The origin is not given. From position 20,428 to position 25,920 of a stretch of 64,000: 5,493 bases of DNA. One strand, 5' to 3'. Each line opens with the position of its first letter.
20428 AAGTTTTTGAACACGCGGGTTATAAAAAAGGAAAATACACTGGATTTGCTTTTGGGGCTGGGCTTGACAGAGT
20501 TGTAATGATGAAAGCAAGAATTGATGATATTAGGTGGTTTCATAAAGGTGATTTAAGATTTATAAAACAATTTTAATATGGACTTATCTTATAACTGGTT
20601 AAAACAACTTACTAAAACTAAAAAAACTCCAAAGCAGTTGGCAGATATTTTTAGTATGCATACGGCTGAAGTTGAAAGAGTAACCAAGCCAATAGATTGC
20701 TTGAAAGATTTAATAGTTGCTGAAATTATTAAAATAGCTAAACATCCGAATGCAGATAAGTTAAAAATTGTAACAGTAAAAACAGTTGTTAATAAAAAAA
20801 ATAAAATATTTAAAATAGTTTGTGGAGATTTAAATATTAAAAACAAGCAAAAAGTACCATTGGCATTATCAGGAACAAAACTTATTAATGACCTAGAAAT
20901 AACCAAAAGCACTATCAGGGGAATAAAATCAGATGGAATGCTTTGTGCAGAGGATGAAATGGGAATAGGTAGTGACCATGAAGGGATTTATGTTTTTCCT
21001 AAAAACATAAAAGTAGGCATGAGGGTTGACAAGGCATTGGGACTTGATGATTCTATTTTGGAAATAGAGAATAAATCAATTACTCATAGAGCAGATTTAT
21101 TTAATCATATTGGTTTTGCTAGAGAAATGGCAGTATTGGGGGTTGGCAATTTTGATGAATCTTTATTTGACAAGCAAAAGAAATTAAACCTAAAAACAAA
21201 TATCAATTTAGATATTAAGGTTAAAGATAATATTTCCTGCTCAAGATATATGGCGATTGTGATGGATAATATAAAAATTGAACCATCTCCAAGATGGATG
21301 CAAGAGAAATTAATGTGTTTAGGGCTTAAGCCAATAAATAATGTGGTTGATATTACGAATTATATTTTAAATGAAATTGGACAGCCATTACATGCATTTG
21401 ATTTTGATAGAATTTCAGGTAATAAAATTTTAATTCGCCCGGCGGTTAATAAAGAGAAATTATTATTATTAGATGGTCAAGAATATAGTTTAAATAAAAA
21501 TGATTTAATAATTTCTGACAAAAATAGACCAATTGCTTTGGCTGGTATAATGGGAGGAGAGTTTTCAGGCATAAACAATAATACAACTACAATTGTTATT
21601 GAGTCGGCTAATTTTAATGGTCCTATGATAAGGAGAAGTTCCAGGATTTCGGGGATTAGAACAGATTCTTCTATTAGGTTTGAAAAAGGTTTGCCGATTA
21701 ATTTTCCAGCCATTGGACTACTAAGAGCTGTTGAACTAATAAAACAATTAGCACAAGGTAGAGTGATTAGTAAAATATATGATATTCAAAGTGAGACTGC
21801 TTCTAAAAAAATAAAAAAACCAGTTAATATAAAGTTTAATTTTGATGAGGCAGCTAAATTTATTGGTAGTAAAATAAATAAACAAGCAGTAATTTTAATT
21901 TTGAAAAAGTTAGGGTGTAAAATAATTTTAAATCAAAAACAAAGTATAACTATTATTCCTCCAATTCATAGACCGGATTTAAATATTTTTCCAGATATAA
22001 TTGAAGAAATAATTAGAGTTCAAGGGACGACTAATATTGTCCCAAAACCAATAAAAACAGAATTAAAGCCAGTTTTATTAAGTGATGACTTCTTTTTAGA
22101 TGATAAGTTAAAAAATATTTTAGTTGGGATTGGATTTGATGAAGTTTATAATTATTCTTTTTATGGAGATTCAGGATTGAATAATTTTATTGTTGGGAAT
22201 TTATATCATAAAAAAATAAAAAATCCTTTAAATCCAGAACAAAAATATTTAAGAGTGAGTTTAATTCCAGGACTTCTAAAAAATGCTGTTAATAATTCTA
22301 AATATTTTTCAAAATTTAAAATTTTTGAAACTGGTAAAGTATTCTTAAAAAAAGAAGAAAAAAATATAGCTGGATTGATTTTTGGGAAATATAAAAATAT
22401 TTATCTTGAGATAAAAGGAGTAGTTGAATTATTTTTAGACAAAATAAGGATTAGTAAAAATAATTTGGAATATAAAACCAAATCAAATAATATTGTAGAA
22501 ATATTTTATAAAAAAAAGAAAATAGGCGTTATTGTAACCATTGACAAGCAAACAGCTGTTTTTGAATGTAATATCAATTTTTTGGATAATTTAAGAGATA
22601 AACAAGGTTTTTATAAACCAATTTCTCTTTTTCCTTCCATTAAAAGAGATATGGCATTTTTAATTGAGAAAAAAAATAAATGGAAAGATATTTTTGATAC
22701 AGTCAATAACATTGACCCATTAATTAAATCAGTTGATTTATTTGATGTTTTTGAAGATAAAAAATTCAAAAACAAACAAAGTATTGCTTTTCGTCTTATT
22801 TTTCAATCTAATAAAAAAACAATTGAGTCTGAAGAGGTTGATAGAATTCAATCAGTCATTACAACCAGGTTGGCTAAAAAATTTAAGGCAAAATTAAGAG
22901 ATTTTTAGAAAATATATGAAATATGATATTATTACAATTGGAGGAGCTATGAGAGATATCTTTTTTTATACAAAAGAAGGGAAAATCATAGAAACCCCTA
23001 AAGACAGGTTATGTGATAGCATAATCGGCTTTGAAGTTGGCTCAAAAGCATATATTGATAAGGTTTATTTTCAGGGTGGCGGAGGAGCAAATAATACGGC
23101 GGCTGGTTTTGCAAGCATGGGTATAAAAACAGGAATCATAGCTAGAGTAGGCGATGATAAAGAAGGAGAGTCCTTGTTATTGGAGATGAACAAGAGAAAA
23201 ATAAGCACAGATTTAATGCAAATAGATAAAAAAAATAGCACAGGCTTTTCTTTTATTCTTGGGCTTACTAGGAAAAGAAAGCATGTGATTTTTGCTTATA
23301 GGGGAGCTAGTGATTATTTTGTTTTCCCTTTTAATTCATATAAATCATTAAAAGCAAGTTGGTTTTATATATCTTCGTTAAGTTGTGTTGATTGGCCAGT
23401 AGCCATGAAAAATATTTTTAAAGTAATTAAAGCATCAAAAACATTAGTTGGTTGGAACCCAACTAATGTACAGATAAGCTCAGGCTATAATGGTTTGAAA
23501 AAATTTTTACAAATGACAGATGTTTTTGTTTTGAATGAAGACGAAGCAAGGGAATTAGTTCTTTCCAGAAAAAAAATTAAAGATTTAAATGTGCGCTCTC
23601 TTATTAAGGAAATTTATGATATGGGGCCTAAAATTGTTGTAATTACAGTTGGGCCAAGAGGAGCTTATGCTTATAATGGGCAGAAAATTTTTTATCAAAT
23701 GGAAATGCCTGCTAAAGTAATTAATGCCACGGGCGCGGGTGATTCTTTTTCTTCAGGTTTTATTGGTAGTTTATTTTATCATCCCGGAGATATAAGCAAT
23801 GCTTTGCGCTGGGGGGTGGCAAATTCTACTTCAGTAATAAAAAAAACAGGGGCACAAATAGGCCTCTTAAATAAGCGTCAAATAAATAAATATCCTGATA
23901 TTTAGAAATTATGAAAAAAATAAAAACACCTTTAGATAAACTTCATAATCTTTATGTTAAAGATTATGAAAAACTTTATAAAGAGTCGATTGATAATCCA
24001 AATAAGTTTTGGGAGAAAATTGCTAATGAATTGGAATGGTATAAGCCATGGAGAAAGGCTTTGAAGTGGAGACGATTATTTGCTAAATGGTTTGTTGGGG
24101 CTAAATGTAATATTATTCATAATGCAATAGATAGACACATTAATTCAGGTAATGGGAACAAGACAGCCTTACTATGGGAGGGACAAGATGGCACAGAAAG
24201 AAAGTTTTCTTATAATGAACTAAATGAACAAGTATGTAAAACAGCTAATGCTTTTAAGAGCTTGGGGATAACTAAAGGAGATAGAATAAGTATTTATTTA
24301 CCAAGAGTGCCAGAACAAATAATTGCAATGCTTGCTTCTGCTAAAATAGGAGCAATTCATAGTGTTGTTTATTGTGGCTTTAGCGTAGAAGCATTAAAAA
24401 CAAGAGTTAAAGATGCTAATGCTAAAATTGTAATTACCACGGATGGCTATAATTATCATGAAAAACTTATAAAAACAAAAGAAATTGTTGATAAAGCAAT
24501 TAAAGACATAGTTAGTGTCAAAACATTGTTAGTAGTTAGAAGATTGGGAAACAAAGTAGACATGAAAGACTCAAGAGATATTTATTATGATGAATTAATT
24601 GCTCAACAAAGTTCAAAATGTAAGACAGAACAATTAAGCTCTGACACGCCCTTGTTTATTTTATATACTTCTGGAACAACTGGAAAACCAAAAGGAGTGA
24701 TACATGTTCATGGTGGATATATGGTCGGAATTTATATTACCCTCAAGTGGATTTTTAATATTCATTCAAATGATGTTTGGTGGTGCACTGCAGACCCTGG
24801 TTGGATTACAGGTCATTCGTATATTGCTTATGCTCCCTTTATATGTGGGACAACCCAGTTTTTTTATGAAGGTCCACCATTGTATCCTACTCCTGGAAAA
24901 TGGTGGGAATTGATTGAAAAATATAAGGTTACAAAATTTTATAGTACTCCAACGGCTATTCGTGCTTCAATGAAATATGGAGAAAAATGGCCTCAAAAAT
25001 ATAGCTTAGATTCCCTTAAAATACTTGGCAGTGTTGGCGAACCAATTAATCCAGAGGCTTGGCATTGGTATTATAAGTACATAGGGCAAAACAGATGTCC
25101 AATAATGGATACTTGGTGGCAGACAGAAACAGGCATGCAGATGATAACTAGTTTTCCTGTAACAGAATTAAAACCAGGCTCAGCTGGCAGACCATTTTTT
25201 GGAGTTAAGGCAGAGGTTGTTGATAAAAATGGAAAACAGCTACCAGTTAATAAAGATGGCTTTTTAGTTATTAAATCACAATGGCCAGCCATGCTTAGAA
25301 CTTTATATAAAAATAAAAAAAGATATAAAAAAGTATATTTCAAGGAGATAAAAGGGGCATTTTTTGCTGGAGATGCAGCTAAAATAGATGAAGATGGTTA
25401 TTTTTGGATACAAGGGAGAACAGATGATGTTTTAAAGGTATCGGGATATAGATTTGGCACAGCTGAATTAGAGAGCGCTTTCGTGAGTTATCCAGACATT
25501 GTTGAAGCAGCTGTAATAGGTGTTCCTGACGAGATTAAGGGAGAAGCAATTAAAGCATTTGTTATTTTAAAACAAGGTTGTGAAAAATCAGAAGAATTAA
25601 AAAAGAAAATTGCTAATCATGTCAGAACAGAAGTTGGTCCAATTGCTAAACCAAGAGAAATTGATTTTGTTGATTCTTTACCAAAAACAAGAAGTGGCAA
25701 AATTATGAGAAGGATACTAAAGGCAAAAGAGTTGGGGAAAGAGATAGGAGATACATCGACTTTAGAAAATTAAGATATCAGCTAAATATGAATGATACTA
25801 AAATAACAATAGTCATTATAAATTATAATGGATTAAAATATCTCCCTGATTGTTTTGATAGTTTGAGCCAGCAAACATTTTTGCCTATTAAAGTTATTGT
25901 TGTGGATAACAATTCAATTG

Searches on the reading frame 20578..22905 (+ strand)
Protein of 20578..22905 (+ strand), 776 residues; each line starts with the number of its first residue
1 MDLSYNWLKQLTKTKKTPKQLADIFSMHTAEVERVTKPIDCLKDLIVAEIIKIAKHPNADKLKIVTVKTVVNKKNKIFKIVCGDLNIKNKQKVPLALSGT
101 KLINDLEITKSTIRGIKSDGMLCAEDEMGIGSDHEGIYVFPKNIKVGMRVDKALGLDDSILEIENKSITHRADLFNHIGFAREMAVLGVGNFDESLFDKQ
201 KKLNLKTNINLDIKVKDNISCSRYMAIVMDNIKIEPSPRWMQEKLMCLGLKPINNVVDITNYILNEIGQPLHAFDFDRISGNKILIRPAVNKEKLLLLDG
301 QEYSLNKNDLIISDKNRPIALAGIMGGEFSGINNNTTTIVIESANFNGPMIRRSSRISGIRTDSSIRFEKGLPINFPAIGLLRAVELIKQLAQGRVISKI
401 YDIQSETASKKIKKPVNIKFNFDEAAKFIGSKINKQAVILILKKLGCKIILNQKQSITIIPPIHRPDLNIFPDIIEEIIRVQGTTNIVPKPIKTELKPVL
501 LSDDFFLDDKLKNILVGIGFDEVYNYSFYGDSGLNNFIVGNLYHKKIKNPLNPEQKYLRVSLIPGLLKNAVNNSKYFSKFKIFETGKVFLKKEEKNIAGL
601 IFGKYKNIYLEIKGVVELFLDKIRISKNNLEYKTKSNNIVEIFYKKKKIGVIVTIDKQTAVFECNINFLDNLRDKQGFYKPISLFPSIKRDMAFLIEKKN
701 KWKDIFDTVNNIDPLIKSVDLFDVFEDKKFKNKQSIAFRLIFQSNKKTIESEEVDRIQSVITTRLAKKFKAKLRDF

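Call 55: search_protein_families(library=pfam, proteins=[window:20578-22905:+], max_evalue=0.0001)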
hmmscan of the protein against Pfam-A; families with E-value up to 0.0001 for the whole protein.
window:20578-22905:+ (776 aa): 5 families
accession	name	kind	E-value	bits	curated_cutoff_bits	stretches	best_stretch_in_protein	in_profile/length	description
PF03483.22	B3_4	-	5.5e-62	208.9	29.3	1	221-392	2-173/174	B3/4 domain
PF17759.6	tRNA_synthFbeta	-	5.3e-25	88.6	22.4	1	494-659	8-197/214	Phenylalanyl tRNA synthetase beta chain CLM domain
PF03147.19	FDX-ACB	-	1.4e-23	83.6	31.1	1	683-774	1-94/94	Ferredoxin-fold anticodon binding domain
PF01588.26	tRNA_bind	-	4.3e-15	56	27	1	45-148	1-95/96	Putative tRNA binding domain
PF03484.21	B5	-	2e-14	54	28.6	1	418-483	1-66/67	tRNA synthetase B5 domain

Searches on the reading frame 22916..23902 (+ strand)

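Call 55: search_protein_families(library=pfam, proteins=[window:22916-23902:+], max_evalue=0.0001)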
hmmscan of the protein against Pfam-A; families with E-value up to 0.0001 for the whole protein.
window:22916-23902:+ (329 aa): 1 family
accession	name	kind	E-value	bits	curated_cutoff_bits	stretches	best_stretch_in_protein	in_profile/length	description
PF00294.29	PfkB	-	1.3e-38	133.4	25.8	1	43-316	24-298/302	pfkB family carbohydrate kinase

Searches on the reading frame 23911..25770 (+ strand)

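Call 55: search_protein_families(library=pfam, proteins=[window:23911-25770:+], max_evalue=0.0001)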
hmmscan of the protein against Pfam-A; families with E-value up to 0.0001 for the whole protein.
window:23911-25770:+ (620 aa): 3 families
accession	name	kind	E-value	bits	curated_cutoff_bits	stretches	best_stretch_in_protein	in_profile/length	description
PF00501.34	AMP-binding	-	1.3e-85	288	29.9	1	80-458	7-378/384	AMP-binding enzyme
PF13193.12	AMP-binding_C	-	1.6e-27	96.6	24.5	1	519-597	1-76/76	AMP-binding enzyme C-terminal domain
PF16177.11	ACAS_N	-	7.2e-19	67.8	27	1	19-72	1-55/55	Acetyl-coenzyme A synthetase N-terminus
